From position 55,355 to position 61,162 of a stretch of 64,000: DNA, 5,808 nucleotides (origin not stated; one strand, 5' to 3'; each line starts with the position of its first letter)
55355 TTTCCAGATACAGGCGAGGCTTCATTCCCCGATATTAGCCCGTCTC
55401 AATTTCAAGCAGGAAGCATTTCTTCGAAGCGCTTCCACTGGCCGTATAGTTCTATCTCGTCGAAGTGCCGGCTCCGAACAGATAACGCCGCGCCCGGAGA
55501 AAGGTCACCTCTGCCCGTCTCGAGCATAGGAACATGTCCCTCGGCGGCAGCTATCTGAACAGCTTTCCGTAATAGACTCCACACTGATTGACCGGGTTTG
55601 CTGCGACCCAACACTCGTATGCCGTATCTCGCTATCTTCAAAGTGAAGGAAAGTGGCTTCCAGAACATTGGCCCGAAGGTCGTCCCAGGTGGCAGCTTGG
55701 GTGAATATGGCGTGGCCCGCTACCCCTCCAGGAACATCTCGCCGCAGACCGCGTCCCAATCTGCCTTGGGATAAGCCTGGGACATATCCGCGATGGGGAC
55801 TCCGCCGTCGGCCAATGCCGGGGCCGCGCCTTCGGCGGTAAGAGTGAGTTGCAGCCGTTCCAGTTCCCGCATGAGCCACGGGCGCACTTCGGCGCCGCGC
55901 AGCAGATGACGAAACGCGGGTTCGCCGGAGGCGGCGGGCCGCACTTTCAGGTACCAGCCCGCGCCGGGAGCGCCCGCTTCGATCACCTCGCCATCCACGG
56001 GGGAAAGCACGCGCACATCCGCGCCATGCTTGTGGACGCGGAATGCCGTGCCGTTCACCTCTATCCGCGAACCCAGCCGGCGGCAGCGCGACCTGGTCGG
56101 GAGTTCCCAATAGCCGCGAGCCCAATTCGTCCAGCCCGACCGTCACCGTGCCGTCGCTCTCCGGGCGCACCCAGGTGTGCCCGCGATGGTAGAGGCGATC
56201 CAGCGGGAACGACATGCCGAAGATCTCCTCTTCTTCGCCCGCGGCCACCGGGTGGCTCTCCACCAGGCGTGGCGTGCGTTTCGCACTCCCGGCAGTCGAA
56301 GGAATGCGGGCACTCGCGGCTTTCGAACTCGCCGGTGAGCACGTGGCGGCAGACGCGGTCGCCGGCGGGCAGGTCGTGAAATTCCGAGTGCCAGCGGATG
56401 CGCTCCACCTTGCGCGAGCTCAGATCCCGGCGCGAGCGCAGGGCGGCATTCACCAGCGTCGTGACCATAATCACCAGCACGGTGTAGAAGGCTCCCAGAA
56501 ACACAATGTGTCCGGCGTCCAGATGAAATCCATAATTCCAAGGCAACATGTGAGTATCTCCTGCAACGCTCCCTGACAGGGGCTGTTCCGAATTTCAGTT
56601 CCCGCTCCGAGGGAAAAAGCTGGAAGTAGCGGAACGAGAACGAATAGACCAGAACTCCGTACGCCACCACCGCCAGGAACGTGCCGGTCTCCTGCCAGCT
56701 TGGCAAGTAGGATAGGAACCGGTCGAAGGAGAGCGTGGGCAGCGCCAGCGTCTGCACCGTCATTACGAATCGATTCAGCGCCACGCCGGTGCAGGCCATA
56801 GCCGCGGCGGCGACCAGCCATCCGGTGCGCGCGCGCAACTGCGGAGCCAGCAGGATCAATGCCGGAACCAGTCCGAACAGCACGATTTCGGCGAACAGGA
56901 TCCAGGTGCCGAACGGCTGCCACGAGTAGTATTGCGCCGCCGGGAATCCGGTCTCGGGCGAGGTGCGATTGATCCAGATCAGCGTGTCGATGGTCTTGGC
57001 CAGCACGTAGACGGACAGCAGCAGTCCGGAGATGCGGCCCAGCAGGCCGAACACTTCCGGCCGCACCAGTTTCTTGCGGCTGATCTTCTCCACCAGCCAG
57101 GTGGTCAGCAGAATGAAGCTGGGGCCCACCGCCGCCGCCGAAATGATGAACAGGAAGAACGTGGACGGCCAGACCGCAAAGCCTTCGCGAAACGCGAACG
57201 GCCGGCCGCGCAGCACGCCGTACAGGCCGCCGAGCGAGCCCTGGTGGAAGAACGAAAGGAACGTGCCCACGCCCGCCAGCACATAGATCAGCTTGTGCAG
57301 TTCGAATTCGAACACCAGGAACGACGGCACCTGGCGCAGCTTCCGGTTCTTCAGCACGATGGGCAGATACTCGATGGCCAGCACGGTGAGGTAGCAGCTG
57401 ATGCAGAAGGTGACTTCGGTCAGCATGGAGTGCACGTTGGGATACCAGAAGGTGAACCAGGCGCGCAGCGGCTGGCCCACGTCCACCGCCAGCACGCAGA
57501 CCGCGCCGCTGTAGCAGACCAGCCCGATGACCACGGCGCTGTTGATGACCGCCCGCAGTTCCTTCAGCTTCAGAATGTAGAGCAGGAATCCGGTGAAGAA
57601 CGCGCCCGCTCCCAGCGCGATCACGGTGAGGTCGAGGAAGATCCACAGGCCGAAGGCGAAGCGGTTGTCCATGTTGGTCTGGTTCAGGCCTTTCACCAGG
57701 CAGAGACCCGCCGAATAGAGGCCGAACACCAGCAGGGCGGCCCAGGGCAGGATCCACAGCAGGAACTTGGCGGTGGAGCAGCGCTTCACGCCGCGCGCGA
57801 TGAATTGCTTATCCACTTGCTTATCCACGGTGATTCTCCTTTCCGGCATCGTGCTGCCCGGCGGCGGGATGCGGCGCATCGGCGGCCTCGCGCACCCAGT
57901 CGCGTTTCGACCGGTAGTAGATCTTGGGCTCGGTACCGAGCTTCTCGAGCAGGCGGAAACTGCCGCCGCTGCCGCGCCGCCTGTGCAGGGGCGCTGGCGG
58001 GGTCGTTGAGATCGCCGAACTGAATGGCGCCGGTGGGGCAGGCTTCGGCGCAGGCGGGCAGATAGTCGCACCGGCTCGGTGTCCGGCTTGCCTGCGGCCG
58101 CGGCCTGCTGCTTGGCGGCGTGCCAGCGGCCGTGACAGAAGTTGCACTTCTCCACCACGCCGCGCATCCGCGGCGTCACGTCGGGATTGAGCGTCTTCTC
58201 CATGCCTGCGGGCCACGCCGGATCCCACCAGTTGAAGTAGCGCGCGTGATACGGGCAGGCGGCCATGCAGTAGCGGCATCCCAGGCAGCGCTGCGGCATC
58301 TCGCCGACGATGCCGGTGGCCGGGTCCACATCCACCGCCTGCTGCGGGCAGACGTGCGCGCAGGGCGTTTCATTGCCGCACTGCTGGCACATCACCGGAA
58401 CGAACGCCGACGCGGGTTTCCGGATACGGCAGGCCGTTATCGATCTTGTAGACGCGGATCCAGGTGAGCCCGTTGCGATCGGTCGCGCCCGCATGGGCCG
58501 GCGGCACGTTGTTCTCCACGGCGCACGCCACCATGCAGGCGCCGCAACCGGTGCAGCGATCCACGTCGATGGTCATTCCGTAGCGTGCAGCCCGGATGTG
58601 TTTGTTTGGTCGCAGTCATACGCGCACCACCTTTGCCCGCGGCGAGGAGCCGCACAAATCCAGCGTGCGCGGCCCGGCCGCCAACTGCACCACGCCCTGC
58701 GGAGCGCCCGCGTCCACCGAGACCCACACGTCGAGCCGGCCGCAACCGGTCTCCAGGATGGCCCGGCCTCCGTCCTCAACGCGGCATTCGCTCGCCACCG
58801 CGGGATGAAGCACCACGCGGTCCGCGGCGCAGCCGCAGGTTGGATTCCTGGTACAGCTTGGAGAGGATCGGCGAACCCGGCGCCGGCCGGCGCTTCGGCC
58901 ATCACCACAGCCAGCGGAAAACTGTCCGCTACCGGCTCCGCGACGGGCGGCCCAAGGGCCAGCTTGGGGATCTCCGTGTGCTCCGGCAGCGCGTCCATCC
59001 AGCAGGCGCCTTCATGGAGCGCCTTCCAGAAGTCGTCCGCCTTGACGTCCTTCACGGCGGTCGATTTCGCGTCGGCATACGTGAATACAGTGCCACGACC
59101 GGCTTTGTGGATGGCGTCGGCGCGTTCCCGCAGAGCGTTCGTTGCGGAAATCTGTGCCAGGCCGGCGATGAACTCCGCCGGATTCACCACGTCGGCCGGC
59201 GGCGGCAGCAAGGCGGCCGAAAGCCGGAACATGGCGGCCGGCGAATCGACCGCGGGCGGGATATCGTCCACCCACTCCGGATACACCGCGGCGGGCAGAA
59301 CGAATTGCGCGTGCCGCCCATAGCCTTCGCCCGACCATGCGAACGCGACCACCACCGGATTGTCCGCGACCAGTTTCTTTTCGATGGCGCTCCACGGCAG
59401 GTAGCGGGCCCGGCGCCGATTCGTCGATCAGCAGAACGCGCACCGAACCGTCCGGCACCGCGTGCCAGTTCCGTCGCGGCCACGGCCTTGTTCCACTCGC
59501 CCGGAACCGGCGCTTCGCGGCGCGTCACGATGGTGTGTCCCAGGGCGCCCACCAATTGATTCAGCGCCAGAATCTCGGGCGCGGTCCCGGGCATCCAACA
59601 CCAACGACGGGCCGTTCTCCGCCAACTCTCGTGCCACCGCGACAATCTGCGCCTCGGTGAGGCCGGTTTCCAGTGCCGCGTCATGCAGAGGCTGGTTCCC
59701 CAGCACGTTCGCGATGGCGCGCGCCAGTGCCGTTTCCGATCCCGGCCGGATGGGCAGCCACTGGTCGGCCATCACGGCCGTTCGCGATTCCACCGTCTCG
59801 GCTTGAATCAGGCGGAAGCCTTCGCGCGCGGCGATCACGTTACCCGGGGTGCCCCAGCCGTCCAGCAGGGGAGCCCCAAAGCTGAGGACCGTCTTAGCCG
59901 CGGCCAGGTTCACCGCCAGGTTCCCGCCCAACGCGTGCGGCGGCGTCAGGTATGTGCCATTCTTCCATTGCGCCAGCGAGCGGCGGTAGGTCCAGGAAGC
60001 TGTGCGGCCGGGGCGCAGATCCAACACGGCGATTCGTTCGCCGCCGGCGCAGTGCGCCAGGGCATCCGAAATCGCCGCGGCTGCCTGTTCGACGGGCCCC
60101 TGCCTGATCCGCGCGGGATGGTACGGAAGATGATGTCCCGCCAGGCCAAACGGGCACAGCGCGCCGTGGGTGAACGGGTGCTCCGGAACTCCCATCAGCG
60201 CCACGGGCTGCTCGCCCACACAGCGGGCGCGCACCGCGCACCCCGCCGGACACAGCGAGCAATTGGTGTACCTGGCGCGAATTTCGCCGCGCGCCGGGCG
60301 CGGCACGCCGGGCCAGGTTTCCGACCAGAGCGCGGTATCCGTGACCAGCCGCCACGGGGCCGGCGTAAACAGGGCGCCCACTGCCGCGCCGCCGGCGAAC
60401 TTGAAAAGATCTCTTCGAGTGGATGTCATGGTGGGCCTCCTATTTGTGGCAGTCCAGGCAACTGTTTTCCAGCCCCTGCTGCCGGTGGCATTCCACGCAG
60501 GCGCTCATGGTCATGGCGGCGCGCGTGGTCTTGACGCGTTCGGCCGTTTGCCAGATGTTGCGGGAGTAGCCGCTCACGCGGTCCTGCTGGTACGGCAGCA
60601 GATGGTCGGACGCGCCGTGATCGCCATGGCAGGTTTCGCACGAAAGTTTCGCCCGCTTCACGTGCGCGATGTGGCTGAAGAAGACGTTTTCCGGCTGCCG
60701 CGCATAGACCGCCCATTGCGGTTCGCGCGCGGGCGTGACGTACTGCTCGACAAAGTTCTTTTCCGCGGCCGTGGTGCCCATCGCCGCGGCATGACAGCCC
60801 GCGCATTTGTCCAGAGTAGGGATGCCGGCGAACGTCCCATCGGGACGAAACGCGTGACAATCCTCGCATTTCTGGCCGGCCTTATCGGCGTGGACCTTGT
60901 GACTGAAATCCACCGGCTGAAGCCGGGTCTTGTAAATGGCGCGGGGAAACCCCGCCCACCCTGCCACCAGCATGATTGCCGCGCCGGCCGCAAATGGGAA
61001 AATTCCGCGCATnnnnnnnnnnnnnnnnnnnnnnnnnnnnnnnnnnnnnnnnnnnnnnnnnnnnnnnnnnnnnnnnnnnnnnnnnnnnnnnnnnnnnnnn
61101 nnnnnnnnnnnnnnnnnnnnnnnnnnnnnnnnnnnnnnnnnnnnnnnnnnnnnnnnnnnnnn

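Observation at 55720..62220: Seven-gene Qrc/ACIII-like redox operon bracketed by two atypical GcvH-fold proteins (best candidate for an undescribed system)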

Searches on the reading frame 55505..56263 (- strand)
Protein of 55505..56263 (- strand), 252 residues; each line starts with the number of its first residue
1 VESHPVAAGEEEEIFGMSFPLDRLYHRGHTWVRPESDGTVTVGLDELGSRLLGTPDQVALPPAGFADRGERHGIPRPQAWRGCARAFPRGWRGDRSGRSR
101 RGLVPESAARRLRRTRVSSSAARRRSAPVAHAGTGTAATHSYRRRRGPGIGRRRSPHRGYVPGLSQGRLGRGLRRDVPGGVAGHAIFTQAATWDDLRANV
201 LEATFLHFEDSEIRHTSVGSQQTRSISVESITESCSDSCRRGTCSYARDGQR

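Call 3: search_protein_families(library=pfam, max_evalue=0.01, proteins=[window:55505-56263:-])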
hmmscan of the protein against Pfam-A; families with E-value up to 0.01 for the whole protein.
window:55505-56263:- (252 aa): 1 family
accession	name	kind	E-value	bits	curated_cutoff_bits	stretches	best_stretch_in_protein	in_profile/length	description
PF01597.25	GCV_H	-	0.0017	18.7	22.2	1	24-64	2-42/122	Glycine cleavage H-protein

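Call 5: search_protein_families(library=ncbifam, max_evalue=0.01, proteins=[window:55505-56263:-])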
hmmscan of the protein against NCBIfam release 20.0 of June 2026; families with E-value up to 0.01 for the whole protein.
window:55505-56263:- (252 aa): 2 families
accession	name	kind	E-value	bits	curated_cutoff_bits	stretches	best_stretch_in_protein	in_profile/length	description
NF002270.0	PRK01202.1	subfamily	0.00021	21.1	117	1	17-64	2-49/129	glycine cleavage system protein GcvH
TIGR00527.1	gcvH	equivalog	0.0078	16.3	115.85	0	20-64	3-47/129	glycine cleavage system protein GcvH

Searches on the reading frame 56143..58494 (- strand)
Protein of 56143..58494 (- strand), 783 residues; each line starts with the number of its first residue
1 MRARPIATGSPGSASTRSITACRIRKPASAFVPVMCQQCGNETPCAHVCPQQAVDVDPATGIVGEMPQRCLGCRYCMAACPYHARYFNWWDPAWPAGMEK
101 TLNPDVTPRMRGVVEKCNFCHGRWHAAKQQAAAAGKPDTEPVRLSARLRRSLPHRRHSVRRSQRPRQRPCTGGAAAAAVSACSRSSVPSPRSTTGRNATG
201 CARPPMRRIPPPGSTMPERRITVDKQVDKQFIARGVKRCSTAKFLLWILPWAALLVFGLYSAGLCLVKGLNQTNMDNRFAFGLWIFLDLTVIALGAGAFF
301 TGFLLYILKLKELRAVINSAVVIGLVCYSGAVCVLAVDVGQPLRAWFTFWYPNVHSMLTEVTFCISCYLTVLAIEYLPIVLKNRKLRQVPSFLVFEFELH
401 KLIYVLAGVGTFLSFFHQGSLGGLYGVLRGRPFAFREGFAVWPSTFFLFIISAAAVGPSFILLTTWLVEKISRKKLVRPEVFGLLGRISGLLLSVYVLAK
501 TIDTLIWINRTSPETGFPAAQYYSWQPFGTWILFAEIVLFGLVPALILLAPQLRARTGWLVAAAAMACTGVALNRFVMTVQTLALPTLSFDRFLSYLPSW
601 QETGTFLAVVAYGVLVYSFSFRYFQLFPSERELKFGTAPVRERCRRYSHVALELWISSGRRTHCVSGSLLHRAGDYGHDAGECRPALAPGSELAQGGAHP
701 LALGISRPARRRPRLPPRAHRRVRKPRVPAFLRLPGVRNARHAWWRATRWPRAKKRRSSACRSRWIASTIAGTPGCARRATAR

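Call 3: search_protein_families(library=pfam, max_evalue=0.01, proteins=[window:56143-58494:-])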
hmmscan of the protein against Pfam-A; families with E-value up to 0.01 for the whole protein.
window:56143-58494:- (783 aa): 11 families
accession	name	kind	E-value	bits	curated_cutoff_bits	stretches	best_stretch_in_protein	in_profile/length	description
PF03916.19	NrfD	-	2e-12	47.9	25.8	1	272-581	2-307/313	Polysulphide reductase, NrfD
PF13247.11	Fer4_11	-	2.1e-09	37.9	26.2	1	30-89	4-63/100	4Fe-4S dicluster domain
PF12838.12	Fer4_7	-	3.6e-06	27.8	27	1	36-84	2-52/52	4Fe-4S dicluster domain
PF12837.12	Fer4_6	-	2.4e-05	24.5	25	1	66-84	5-23/24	4Fe-4S binding domain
PF13237.11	Fer4_10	-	5.8e-05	23.4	25.5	2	34-81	7-53/53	4Fe-4S dicluster domain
PF13187.11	Fer4_9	-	0.00012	22.5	27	1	35-83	1-50/52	4Fe-4S dicluster domain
PF25160.1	LdpA_Fe-S-bd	-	0.00022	21.4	27.6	1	42-83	6-41/49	LdpA Fe-S cluster-binding domain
PF00037.32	Fer4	-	0.00066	19.8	21.1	1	67-85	5-23/24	4Fe-4S binding domain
PF12797.12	Fer4_2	-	0.005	17.2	24.5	1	67-82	7-22/22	4Fe-4S binding domain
PF13534.11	Fer4_17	-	0.006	17.5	22.2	0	69-120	1-49/61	4Fe-4S dicluster domain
PF14697.11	Fer4_21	-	0.0076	16.8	35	1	35-82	7-53/59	4Fe-4S dicluster domain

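Call 5: search_protein_families(library=ncbifam, max_evalue=0.01, proteins=[window:56143-58494:-])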
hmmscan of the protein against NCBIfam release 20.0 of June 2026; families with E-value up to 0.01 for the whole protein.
window:56143-58494:- (783 aa): 31 families (the best 25 are shown)
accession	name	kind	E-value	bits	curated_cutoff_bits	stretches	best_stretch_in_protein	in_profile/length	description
NF041784.1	mnquin_red_QrcD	equivalog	6.6e-175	582.3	570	1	227-633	1-407/408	menaquinone reductase integral membrane subunit QrcD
NF041782.1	mnquin_red_QrcC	equivalog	3.2e-49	167.7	400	1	29-137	58-168/239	menaquinone reductase iron-sulfur cluster-binding subunit QrcC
NF045714.1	sulf_resp_HmcC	equivalog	1.1e-34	120.3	550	1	253-627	10-368/376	sulfate respiration complex protein HmcC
NF008133.1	PRK10881.1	equivalog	1.2e-29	104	450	1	252-629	20-376/377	Ni/Fe-hydrogenase cytochrome b subunit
NF045797.1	DsrO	equivalog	1.2e-25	90.3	200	1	29-131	96-188/235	sulfate reduction electron transfer complex DsrMKJOP subunit DsrO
TIGR03149.1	cyt_nit_nrfC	equivalog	1.5e-14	53.9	377.6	1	31-88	89-145/225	cytochrome c nitrite reductase Fe-S protein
NF011569.0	PRK14993.1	equivalog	1.8e-10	40.7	416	1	30-88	94-150/244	tetrathionate reductase subunit TtrB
NF008134.0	PRK10882.1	equivalog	2.2e-10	40.1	263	1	29-92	106-168/329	hydrogenase 2 operon protein HybA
NF007658.0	PRK10330.1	equivalog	3.8e-10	39.5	260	1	32-85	54-104/181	electron transport protein HydN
TIGR02951.1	DMSO_dmsB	equivalog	1.1e-09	38.5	214.1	1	30-88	58-115/161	DMSO/selenate family reductase complex B subunit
TIGR03478.1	DMSO_red_II_bet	subfamily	4.4e-09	35.7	480.7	1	31-89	126-183/321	DMSO reductase family type II enzyme, iron-sulfur subunit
NF041715.1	arsenate_red_ArrB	equivalog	4.5e-09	36.2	450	1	20-91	41-110/233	arsenate respiratory reductase iron-sulfur subunit ArrB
NF038355.1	FDH3_beta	equivalog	1.1e-08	35.3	240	1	28-126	46-127/180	formate dehydrogenase FDH3 subunit beta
NF042979.1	EthbenzDh_ebdB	equivalog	3.3e-08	32.8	740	1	26-90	143-206/354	ethylbenzene dehydrogenase subunit beta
NF045715.1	sulf_resp_HmcB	equivalog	5.3e-07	29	420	1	30-117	101-188/307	sulfate respiration complex iron-sulfur protein HmcB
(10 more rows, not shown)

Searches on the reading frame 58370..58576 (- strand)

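Call 3: search_protein_families(library=pfam, max_evalue=0.01, proteins=[window:58370-58576:-])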
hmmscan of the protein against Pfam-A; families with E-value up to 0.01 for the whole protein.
window:58370-58576:- (68 aa): 10 families
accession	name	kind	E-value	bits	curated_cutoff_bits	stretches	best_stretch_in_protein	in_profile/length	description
PF12797.12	Fer4_2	-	2.2e-06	27.7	24.5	1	2-19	4-21/22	4Fe-4S binding domain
PF12837.12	Fer4_6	-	6.7e-06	26.2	25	1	2-20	3-21/24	4Fe-4S binding domain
PF00037.32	Fer4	-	1.4e-05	25.2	21.1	1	2-18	2-18/24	4Fe-4S binding domain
PF13237.11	Fer4_10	-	3.8e-05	24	25.5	1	1-20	2-23/53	4Fe-4S dicluster domain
PF13183.11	Fer4_8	-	7.9e-05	23.6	27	1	5-33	2-32/68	4Fe-4S dicluster domain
PF12838.12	Fer4_7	-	0.00016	22.5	27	1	3-20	33-50/52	4Fe-4S dicluster domain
PF12800.12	Fer4_4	-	0.00078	20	24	1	6-19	2-15/17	4Fe-4S binding domain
PF13187.11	Fer4_9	-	0.0011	19.4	27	1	7-28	1-22/52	4Fe-4S dicluster domain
PF14697.11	Fer4_21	-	0.0087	16.6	35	0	3-21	3-54/59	4Fe-4S dicluster domain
PF12798.12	Fer4_3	-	0.0089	17.2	27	0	8-20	1-13/15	4Fe-4S binding domain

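Call 5: search_protein_families(library=ncbifam, max_evalue=0.01, proteins=[window:58370-58576:-])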
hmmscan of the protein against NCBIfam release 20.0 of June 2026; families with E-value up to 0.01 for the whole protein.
window:58370-58576:- (68 aa): 15 families
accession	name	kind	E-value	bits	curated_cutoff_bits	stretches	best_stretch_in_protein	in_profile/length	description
NF041782.1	mnquin_red_QrcC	equivalog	3.2e-20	72.8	400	1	1-56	3-58/239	menaquinone reductase iron-sulfur cluster-binding subunit QrcC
NF011569.0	PRK14993.1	equivalog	3.6e-06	26.6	416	1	1-28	46-73/244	tetrathionate reductase subunit TtrB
NF041715.1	arsenate_red_ArrB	equivalog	4.1e-05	23.2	450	1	1-25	5-29/233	arsenate respiratory reductase iron-sulfur subunit ArrB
NF038355.1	FDH3_beta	equivalog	0.00083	19.4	240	1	3-26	7-30/180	formate dehydrogenase FDH3 subunit beta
NF045797.1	DsrO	equivalog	0.0009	18.7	200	1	1-46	46-89/235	sulfate reduction electron transfer complex DsrMKJOP subunit DsrO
TIGR02951.1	DMSO_dmsB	equivalog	0.0021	18.1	214.1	1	3-25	6-28/161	DMSO/selenate family reductase complex B subunit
NF005506.0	PRK07118.1-5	equivalog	0.0022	17.5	388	1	2-20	166-184/279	Fe-S cluster domain-containing protein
NF058577.1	FdxA_fam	equivalog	0.0028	17.8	65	1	2-21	32-51/52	4Fe-4S ferredoxin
NF007012.0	PRK09476.1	equivalog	0.0039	16.4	269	1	2-22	180-200/254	ferredoxin-type protein NapG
NF045766.1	PhenlGlyoxDHPadI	equivalog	0.0043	15.8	700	1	2-23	8-29/443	NADH-dependent phenylglyoxylate dehydrogenase subunit beta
NF008134.0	PRK10882.1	equivalog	0.0052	15.9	263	1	4-20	142-158/329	hydrogenase 2 operon protein HybA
NF010071.0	PRK13552.1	equivalog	0.0055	16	264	1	4-32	147-174/241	fumarate reductase iron-sulfur subunit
TIGR01582.1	FDH-beta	equivalog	0.0059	15.8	334.7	1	3-26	26-49/283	formate dehydrogenase subunit beta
NF007658.0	PRK10330.1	equivalog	0.007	15.9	260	1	3-44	7-48/181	electron transport protein HydN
NF040616.1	F420_dehyd_FpoF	exception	0.0071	15.3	475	1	3-37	8-42/337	F420H2 dehydrogenase subunit FpoF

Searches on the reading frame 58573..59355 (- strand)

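Call 3: search_protein_families(library=pfam, max_evalue=0.01, proteins=[window:58573-59355:-])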
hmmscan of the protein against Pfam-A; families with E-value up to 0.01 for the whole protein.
window:58573-59355:- (260 aa): 0 families

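Call 5: search_protein_families(library=ncbifam, max_evalue=0.01, proteins=[window:58573-59355:-])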
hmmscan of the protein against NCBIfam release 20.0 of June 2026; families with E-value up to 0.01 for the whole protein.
window:58573-59355:- (260 aa): 1 family
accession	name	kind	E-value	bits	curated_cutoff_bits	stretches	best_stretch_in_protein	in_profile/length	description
NF033874.1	SidJ_rel_pseudo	hypoth_equivalog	0.0097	14.8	300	0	66-127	125-184/507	SidJ-related pseudokinase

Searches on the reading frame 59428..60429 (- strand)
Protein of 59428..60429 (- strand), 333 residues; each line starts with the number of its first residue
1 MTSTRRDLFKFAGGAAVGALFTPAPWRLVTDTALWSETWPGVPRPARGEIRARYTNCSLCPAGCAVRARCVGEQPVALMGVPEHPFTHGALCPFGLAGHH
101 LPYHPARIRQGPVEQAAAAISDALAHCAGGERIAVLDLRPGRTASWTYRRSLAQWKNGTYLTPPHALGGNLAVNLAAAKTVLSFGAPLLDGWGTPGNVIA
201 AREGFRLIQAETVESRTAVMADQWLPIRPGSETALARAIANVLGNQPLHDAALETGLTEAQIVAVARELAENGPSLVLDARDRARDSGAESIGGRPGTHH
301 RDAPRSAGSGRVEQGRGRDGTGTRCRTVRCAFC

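Call 3: search_protein_families(library=pfam, max_evalue=0.01, proteins=[window:59428-60429:-])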
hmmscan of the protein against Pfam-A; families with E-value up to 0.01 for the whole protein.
window:59428-60429:- (333 aa): 1 family
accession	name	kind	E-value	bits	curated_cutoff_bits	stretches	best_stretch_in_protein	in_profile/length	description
PF04879.21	Molybdop_Fe4S4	-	2.3e-06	27.9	22.7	1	54-100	5-51/55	Molybdopterin oxidoreductase Fe4S4 domain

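Call 5: search_protein_families(library=ncbifam, max_evalue=0.01, proteins=[window:59428-60429:-])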
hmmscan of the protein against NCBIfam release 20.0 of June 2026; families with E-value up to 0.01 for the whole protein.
window:59428-60429:- (333 aa): 11 families
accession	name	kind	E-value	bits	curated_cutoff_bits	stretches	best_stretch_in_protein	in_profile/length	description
NF041783.2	mnquin_red_QrcB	equivalog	4.4e-38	130.9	440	2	1-117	1-116/695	menaquinone reductase molybdopterin-binding-like subunit QrcB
NF012032.0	PRK15488.1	equivalog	1.1e-13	50.1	694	2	3-110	3-101/759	thiosulfate reductase PhsA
TIGR01591.1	Fdh-alpha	equivalog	2.9e-08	32.3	666.25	1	200-252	180-232/672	formate dehydrogenase subunit alpha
NF041513.1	formate_DH_Act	exception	3.4e-07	28.5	1400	1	56-109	46-99/1067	formate dehydrogenase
TIGR02166.1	dmsA_ynfE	subfamily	8e-05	20.9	777.7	1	153-252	187-293/794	DMSO/selenate family reductase complex A subunit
TIGR03479.1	DMSO_red_II_alp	subfamily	0.00047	18.3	984.75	1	204-252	253-301/913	molybdopterin-dependent oxidoreductase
NF047855.1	AssmNtatRedNasC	equivalog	0.00061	18.2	1100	0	201-253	206-258/708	assimilatory nitrate reductase catalytic subunit NasC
NF041885.1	selenate_YnfE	exception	0.00075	17.4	1675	1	217-251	265-299/805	selenate/tellurate reductase subunit YnfE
NF041884.1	selenate_YnfF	exception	0.00082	17.4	1650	1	211-252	251-293/798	selenate/tellurate reductase subunit YnfF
NF041323.1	Nitr_red_NasA_Halo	equivalog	0.0022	16.6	1000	1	200-243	178-222/673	assimilatory nitrate reductase NasA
TIGR01553.1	formate-DH-alph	equivalog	0.0034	15.2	814.2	0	200-242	246-288/1009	formate dehydrogenase-N subunit alpha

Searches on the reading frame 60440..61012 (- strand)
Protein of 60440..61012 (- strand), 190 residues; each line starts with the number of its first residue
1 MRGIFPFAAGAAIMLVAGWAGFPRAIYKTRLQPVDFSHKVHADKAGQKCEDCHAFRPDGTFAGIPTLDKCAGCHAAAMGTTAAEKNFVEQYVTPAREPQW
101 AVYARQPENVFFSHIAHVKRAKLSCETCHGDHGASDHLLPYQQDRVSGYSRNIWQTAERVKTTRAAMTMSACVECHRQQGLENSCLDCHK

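Call 3: search_protein_families(library=pfam, max_evalue=0.01, proteins=[window:60440-61012:-])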
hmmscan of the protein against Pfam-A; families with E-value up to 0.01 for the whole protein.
window:60440-61012:- (190 aa): 4 families
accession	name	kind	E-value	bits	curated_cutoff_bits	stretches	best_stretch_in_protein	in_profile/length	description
PF02085.21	Cytochrom_CIII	-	3.1e-11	43.9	22.9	2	29-87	16-65/101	Class III cytochrome C family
PF14522.11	Cytochrome_C7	-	2.5e-07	30.8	24.8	1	34-82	1-56/67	Cytochrome c7 and related cytochrome c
PF14537.11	Cytochrom_c3_2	-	2.2e-06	28.5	25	1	44-135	4-70/79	Cytochrome c3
PF22678.1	Cytochrom_c_NrfB-like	-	0.0027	18.6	27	0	29-58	43-70/89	Cytochrome c-type protein NrfB-like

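Call 5: search_protein_families(library=ncbifam, max_evalue=0.01, proteins=[window:60440-61012:-])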
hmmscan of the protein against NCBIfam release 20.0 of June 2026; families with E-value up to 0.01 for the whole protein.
window:60440-61012:- (190 aa): 3 families
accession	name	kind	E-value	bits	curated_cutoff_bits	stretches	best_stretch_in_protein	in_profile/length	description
NF041781.1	mnquin_red_QrcA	equivalog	1.3e-62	210.5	180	1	5-190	2-174/174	menaquinone reductase multiheme cytochrome c subunit QrcA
TIGR04257.1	nanowire_3heme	domain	4.7e-07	29.9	40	1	29-54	8-31/75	c(7)-type cytochrome triheme domain-containing protein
NF045713.1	CxxCH_16_HmcA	equivalog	4e-05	22.4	400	1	27-77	289-328/541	sulfate respiration complex hexadecaheme cytochrome HmcA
